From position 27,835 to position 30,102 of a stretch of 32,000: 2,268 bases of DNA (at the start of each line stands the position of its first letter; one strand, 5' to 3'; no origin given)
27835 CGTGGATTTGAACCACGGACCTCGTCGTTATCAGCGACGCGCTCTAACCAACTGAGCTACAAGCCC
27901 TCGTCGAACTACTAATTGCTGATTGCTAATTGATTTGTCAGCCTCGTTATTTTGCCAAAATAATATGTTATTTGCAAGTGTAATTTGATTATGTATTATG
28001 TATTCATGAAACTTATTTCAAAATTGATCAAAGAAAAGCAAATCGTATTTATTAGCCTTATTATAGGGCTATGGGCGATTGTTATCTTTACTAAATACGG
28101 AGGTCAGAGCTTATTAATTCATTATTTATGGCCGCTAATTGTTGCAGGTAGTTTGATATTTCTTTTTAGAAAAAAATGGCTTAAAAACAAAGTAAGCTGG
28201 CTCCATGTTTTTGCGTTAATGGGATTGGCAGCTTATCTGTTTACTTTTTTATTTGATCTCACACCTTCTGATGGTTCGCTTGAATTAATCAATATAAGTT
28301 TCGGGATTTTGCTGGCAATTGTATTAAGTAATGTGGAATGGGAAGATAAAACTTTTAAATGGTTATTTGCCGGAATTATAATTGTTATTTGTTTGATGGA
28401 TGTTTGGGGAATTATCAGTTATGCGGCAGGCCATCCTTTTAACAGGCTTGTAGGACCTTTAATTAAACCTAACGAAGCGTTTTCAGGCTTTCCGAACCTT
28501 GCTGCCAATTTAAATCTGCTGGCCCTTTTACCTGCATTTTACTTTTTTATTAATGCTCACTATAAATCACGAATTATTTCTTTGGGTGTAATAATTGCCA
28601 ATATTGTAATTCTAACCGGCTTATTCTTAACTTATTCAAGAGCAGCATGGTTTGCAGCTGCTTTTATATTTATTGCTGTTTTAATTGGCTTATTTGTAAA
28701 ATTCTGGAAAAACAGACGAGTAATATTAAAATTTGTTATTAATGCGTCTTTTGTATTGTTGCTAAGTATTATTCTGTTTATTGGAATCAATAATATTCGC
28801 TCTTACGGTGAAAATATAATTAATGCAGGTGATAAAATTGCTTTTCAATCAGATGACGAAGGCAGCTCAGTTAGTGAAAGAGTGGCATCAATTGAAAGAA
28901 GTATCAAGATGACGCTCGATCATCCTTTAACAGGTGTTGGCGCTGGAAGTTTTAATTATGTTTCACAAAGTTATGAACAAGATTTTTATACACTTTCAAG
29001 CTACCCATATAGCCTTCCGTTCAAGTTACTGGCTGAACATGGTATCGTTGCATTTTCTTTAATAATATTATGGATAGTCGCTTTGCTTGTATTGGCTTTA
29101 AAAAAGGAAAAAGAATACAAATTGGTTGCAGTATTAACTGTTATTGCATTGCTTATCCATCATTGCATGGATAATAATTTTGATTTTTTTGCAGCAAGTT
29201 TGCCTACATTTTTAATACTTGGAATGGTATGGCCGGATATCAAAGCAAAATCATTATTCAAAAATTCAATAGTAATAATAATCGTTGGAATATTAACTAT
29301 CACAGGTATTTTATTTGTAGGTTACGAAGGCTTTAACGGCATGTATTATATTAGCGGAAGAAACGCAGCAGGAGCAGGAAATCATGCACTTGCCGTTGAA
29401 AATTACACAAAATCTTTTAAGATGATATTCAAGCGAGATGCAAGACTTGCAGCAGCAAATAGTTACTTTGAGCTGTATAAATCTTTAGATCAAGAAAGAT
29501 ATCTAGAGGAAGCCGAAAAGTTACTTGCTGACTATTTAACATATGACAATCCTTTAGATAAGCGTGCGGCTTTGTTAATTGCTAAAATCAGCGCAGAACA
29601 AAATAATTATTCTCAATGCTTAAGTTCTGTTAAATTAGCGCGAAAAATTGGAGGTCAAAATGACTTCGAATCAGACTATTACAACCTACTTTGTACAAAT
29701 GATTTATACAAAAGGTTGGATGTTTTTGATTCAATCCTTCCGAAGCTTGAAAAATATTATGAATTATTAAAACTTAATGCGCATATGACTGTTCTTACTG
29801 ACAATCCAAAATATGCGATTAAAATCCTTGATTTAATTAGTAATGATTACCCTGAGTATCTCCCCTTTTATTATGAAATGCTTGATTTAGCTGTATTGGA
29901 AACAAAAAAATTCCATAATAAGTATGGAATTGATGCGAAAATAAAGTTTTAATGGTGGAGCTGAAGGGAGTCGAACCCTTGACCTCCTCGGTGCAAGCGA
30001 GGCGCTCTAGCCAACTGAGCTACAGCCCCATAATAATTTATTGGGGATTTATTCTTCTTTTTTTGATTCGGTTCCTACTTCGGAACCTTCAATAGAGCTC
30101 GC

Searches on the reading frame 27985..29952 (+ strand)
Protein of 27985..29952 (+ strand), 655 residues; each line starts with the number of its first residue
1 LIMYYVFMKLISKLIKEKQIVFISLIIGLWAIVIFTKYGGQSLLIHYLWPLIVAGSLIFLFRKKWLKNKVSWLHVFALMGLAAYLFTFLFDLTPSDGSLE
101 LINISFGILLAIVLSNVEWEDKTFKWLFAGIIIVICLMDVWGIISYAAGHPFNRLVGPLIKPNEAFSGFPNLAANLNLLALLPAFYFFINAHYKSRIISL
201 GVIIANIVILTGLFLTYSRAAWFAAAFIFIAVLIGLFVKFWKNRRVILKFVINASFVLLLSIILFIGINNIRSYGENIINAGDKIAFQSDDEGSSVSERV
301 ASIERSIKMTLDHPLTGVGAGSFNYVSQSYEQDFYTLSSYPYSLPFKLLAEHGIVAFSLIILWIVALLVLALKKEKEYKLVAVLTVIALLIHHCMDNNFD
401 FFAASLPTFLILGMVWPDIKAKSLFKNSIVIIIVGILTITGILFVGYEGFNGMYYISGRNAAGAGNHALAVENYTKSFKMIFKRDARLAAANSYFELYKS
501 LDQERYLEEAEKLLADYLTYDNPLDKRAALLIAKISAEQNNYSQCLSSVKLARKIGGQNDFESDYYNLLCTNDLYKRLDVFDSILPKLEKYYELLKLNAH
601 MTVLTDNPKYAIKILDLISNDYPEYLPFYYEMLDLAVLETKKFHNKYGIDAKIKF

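Call 11: search_protein_families(library=pfam, proteins=[window:27985-29952:+], max_evalue=0.001)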
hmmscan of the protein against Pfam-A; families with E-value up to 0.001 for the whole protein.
window:27985-29952:+ (655 aa): 1 family
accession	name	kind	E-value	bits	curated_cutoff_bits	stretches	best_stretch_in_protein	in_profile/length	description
PF04932.20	Wzy_C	-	1.5e-18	67.4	31.7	1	206-361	3-149/149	O-Antigen ligase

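Call 91: search_protein_families(library=ncbifam, proteins=[window:27985-29952:+], max_evalue=0.1)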
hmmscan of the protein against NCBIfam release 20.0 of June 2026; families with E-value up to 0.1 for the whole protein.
window:27985-29952:+ (655 aa): 1 family
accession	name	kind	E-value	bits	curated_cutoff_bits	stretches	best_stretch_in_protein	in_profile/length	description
TIGR00540.1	TPR_hemY_coli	hypoth_equivalog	0.025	13.3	142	1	486-559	119-185/385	heme biosynthesis-associated TPR protein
